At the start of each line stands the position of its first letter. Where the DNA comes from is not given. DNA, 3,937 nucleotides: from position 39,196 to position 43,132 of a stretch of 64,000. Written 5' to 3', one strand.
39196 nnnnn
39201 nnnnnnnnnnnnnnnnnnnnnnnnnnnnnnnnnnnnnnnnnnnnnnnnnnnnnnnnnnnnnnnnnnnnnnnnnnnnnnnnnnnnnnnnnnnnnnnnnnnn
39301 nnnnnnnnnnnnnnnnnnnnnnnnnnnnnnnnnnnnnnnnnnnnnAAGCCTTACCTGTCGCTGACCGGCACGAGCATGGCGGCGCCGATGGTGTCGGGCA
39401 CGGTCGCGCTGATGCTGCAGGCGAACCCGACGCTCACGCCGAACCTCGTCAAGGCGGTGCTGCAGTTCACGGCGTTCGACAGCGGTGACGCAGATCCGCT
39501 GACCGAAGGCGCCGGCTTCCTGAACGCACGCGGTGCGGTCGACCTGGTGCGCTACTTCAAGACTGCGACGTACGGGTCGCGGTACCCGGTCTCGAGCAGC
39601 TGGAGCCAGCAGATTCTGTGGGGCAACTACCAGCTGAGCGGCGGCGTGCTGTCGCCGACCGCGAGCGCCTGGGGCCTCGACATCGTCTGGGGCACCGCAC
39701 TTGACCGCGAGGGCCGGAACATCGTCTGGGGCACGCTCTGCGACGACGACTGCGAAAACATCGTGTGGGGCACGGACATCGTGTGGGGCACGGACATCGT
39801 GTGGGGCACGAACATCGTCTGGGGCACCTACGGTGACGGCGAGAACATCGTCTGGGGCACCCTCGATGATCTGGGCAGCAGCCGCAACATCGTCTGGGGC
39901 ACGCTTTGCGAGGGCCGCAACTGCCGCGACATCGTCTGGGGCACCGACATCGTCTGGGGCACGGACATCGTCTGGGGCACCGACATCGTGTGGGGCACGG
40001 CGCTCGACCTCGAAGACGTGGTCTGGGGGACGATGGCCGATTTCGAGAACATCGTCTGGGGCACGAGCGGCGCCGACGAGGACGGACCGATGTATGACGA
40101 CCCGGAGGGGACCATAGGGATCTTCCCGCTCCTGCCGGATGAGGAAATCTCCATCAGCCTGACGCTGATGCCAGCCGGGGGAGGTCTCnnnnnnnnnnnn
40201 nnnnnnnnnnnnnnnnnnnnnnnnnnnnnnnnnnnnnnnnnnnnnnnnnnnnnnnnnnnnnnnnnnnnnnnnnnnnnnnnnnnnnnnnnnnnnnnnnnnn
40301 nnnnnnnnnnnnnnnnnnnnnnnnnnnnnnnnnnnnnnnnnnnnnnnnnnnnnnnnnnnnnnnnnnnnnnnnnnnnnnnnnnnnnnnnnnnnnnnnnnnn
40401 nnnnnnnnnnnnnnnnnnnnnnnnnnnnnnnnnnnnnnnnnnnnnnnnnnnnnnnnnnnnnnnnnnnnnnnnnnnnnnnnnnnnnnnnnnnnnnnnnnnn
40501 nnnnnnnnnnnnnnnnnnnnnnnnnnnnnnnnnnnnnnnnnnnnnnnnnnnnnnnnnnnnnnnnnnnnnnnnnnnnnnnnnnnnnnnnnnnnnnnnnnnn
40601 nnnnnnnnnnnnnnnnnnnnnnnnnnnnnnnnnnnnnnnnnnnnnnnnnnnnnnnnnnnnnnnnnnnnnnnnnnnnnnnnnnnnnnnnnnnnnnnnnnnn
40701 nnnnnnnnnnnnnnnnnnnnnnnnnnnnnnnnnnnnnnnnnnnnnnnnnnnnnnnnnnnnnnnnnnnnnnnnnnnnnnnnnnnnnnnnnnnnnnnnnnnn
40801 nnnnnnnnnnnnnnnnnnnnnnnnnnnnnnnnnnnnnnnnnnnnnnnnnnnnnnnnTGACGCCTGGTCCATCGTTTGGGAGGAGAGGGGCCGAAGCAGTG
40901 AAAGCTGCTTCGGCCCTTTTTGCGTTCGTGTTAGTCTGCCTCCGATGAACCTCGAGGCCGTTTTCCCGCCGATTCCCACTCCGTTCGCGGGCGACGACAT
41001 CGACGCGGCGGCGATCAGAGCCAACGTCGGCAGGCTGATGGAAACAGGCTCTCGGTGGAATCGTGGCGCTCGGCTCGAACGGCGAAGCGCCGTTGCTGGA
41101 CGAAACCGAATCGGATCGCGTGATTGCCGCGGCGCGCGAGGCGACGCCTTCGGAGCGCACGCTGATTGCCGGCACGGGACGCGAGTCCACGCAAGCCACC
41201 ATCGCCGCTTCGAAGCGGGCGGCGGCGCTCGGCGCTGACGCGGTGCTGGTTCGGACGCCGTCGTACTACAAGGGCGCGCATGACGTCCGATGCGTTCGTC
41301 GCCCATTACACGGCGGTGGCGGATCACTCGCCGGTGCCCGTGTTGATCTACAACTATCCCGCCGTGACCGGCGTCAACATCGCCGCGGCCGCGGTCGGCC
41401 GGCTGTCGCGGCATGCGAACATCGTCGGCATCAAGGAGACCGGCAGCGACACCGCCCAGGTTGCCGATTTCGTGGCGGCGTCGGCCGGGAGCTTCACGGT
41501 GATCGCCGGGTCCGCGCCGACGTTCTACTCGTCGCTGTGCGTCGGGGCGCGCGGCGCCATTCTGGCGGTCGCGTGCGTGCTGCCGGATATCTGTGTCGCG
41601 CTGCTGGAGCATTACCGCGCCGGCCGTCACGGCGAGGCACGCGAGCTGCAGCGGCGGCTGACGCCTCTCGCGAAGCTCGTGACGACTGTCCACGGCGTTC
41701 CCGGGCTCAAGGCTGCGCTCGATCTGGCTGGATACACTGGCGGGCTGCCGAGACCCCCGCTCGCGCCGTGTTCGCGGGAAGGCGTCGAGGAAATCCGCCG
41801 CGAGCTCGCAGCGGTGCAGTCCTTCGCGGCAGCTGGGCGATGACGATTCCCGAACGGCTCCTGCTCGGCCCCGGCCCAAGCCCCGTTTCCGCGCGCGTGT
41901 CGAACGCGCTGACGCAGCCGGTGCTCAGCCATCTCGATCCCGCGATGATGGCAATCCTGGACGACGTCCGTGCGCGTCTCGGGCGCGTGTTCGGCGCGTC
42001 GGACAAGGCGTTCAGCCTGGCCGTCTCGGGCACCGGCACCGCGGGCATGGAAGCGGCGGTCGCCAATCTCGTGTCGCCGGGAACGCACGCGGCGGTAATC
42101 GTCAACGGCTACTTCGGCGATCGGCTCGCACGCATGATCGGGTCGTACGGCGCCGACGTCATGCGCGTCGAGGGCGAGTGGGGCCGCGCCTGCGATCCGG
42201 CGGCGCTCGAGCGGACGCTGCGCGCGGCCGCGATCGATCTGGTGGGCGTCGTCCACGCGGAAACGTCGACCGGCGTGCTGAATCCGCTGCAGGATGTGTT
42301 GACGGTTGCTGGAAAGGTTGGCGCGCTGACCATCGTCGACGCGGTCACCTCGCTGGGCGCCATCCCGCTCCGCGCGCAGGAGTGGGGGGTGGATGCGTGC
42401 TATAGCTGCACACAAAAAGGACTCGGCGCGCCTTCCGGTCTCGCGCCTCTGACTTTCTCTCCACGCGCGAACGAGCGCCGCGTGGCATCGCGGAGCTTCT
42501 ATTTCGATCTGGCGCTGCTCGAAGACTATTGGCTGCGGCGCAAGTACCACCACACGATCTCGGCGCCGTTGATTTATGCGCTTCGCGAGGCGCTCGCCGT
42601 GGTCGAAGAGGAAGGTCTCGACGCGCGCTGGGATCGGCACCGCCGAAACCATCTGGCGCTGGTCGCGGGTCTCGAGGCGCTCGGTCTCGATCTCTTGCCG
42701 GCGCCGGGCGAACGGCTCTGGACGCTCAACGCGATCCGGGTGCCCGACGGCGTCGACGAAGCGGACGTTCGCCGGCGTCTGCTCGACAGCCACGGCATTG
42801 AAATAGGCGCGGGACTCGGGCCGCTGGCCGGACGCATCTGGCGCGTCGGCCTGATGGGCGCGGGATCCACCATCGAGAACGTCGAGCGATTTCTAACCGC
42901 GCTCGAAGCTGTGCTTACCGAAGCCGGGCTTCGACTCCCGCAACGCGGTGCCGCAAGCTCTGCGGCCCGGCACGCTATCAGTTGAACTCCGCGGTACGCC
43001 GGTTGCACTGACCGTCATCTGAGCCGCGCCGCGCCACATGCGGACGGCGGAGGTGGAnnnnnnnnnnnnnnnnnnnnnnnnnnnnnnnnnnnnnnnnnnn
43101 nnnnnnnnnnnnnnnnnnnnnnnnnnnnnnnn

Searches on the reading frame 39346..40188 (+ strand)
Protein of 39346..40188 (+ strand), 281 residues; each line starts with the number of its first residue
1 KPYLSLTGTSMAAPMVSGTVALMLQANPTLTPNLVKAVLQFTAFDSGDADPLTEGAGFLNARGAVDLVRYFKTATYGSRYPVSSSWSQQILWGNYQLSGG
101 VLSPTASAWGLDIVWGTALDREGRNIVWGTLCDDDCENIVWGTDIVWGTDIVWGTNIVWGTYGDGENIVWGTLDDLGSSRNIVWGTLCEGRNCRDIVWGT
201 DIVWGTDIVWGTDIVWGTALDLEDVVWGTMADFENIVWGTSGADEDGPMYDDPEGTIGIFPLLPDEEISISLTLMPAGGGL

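Call 41: find_homologous_proteins(query=window:39346-40188:+, max_evalue=1e-10)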
Query seq(281 aa) (281 aa): 1125 proteins with E <= 1e-10 among 6866 candidates; the best 120 are listed.
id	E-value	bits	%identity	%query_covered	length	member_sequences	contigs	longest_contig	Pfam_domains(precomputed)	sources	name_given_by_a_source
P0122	7.7e-94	333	61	93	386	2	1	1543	PF00082.28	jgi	jgi:hypothetical protein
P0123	3.0e-89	318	60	95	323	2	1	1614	PF00082.28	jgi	jgi:hypothetical protein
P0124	2.0e-88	315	51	98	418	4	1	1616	PF00082.28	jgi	-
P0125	4.4e-88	314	57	99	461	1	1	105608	PF00082.28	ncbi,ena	-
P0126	4.1e-86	307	56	95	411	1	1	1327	PF00082.28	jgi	jgi:hypothetical protein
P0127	1.4e-85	305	50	89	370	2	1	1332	PF00082.28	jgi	jgi:hypothetical protein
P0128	3.8e-85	304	58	91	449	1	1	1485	PF00082.28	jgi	-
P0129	4.5e-85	304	57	95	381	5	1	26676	PF00082.28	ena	-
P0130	2.9e-84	301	58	95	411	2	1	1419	PF00082.28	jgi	jgi:serine protease AprX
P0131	3.4e-84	301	58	85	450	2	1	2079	PF00082.28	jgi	-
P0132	5.2e-84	300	54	94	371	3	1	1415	PF00082.28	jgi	jgi:hypothetical protein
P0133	9.5e-84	299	56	97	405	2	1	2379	PF00082.28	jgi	jgi:hypothetical protein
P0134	1.8e-83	299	59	90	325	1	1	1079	PF00082.28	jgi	jgi:hypothetical protein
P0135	2.7e-83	298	57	93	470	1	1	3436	PF00082.28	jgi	jgi:subtilisin family serine protease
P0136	3.8e-83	297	60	90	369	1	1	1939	PF00082.28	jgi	jgi:hypothetical protein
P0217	3.8e-69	251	53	83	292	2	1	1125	-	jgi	jgi:hypothetical protein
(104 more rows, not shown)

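Call 52: predict_structure(alignment_id=A2)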
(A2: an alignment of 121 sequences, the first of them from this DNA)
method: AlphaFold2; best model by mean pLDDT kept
length: 281 residues; sequences in the alignment: 121
mean_pLDDT: 65.0   pTM: 0.53
mean pLDDT of the five models: 65.0, 64.0, 63.9, 63.6, 61.8
residues with pLDDT >= 90: 84; 70-90: 38; 50-70: 38; < 50: 121
segments of 3 or more residues with pLDDT < 50: 1-5, 143-241, 271-281
pLDDT, mean of each block of 10 residues (from residue 1): 48 89 98 97 89 84 98 93 94 89 94 93 86 61 43 36 38 40 38 41 38 38 35 43 51 66 56 46 38
secondary structure, 60 per line:
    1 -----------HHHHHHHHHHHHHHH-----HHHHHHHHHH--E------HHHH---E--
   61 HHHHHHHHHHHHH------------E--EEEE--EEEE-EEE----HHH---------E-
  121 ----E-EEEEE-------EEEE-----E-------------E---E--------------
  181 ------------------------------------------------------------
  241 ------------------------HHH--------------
elements in order: H12-26 H32-41 H51-54 H61-73 E89-92 E95-98 E100-102 E127-131 E139-142

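Call 72: fold_search(model_id=the predicted structure, library=pdb)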
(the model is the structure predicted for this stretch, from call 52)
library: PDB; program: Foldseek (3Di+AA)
matches with E <= 10: 75; with E <= 0.001: 0
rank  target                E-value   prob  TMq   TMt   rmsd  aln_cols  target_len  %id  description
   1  1sud                  3.8e-02  1.00  0.19  0.20   1.5        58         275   34  CALCIUM-INDEPENDENT SUBTILISIN BY DESIGN (released 1994-01-31)
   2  8h7o                  6.1e-02  1.00  0.20  0.20   2.9        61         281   34  Crystal structure of aqualigase (released 2023-11-01)
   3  9fm5_A                9.6e-02  0.98  0.22  0.18   3.5        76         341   30  PvSub1 Catalytic Domain in Complex with Peptidomimetic Inhibitor (AL-97) (released 2025-02-05)
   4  8coy_A                1.0e-01  0.96  0.21  0.18   3.6        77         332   31  Structure of the catalytic domain of P. vivax Sub1 (triclinic crystal form) in complex with inhibitor (released 2023-07-19)
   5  8qke_A                1.2e-01  0.97  0.22  0.19   3.5        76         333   30  PvSub1 Catalytic Domain in Complex with Peptidomimetic Inhibitor (MH-13) (released 2024-03-20)
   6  8qke_B                1.2e-01  0.97  0.22  0.19   3.5        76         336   30  PvSub1 Catalytic Domain in Complex with Peptidomimetic Inhibitor (MH-13) (released 2024-03-20)
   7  1mpt                  1.3e-01  0.97  0.19  0.20   3.3        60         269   38  CRYSTAL STRUCTURE OF A NEW ALKALINE SERINE PROTEASE (M-PROTEASE) FROM BACILLUS SP. KSM-K16 (released 1994-06-22)
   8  8qkj_A                1.3e-01  0.95  0.21  0.18   3.6        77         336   31  PvSub1 Catalytic Domain in Complex with Peptidomimetic Inhibitor (MAM-133) (released 2024-03-20)
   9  8qkj_B                1.3e-01  0.95  0.21  0.18   3.6        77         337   31  PvSub1 Catalytic Domain in Complex with Peptidomimetic Inhibitor (MAM-133) (released 2024-03-20)
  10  1st3                  1.4e-01  0.98  0.19  0.20   3.0        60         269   37  THE CRYSTAL STRUCTURE OF THE BACILLUS LENTUS ALKALINE PROTEASE, SUBTILISIN BL, AT 1.4 ANGSTROMS RESOLUTION (released 1994-01-31)
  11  8coy_B                1.4e-01  0.97  0.22  0.19   3.5        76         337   30  Structure of the catalytic domain of P. vivax Sub1 (triclinic crystal form) in complex with inhibitor (released 2023-07-19)
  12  7am5                  1.5e-01  0.98  0.19  0.20   1.9        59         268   32  Crystal structure of Peptiligase mutant - L217H/M222P/A225N (released 2021-02-17)
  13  1sua_A                1.6e-01  0.98  0.19  0.20   1.6        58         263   34  SUBTILISIN BPN' (released 1998-01-14)
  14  7am6_C                1.8e-01  0.98  0.19  0.20   1.6        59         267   32  Crystal structure of Peptiligase mutant - L217H/M222P/A225N/F189W (released 2021-02-17)
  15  8qkg_B                1.8e-01  0.96  0.22  0.19   3.5        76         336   30  PvSub1 Catalytic Domain in Complex with Peptidomimetic Inhibitor (MAM-125) (released 2024-03-20)
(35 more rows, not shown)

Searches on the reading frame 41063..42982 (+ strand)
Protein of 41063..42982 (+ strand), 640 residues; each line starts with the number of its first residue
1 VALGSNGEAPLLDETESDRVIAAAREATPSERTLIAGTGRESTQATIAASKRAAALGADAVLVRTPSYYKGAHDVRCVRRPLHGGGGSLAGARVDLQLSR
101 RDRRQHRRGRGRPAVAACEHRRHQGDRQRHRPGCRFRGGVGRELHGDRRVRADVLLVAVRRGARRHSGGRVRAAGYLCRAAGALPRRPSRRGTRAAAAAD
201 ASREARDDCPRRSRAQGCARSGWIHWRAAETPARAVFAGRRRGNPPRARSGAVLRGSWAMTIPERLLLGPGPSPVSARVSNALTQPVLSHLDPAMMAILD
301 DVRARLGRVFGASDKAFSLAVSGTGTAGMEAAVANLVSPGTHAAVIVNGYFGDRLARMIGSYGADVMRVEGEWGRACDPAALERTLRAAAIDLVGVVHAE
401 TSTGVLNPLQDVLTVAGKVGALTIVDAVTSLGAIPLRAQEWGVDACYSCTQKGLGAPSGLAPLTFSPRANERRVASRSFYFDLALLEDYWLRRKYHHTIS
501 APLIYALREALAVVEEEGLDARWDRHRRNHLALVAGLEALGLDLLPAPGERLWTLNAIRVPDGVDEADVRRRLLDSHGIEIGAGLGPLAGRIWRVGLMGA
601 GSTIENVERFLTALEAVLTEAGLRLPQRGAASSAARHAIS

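Call 35: search_protein_families(library=pfam, proteins=[window:41063-42982:+], max_evalue=0.01)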
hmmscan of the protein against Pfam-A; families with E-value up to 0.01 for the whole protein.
window:41063-42982:+ (640 aa): 3 families
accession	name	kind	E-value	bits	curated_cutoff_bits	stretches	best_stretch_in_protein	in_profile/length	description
PF00266.25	Aminotran_5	-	2.1e-25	89.9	21.5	1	287-585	33-339/371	Aminotransferase class-V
PF00701.28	DHDPS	-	1.5e-09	37.4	22.1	1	3-72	42-111/289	Dihydrodipicolinate synthetase family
PF00155.27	Aminotran_1_2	-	0.00029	20.6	19.7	0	498-614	249-361/361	Aminotransferase class I and II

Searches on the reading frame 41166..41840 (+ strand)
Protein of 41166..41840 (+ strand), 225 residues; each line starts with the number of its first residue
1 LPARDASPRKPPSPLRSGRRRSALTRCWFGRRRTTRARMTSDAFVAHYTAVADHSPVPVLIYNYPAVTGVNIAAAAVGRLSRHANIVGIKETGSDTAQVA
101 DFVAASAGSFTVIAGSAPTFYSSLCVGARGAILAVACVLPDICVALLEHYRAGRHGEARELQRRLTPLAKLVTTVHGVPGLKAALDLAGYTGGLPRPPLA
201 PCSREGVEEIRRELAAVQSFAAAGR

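Call 35: search_protein_families(library=pfam, proteins=[window:41166-41840:+], max_evalue=0.01)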
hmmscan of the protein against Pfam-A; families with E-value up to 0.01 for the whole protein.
window:41166-41840:+ (225 aa): 1 family
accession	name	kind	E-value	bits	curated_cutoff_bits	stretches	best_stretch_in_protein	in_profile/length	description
PF00701.28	DHDPS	-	1.8e-29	102.8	22.1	1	43-215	114-287/289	Dihydrodipicolinate synthetase family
